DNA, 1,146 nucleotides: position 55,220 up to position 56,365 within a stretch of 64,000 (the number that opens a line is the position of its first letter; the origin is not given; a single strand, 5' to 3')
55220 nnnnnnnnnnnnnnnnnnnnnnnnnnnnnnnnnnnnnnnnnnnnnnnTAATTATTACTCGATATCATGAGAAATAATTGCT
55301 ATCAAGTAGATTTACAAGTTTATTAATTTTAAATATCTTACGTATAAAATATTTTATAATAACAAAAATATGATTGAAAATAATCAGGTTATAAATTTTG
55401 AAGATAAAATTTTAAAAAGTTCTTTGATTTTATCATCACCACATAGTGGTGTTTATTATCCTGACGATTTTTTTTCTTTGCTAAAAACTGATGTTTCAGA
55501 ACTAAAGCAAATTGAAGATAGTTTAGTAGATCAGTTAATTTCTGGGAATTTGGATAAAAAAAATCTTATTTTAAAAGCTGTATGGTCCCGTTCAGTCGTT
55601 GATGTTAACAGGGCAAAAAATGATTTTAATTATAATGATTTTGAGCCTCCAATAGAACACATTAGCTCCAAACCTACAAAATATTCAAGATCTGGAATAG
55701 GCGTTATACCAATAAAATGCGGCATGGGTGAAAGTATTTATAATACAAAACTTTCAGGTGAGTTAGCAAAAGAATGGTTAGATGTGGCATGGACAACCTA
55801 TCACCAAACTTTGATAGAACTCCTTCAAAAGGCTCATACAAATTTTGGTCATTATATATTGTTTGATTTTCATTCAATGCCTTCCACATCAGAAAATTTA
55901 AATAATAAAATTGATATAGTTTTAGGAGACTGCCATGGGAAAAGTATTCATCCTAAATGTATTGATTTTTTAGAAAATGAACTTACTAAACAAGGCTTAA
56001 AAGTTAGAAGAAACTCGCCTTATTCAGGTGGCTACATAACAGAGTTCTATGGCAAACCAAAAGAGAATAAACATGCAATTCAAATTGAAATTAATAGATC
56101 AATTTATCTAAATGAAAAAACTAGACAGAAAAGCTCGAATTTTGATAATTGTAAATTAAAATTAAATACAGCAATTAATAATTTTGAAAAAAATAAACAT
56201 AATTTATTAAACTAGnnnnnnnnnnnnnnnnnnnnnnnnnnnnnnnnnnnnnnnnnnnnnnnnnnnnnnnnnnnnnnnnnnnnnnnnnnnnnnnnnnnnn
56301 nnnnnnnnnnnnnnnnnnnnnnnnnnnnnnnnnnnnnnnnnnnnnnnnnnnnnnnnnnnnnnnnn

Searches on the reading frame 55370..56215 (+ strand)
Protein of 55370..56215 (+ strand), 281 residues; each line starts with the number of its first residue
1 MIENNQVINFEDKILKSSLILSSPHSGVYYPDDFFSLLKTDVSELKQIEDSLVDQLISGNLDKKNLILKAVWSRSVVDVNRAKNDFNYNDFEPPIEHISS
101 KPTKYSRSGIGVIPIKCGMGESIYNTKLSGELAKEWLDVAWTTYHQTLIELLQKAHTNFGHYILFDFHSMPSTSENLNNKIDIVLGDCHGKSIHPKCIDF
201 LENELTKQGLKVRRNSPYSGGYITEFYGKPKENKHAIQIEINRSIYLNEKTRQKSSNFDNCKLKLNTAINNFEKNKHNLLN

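Call 73: search_protein_families(library=pfam, proteins=[window:55370-56215:+], max_evalue=0.01)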
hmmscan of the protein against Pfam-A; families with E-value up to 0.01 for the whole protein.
window:55370-56215:+ (281 aa): 1 family
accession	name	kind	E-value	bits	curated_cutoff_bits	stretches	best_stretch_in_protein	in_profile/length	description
PF05013.17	FGase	-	1.3e-51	176.3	28.9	1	18-247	2-219/219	N-formylglutamate amidohydrolase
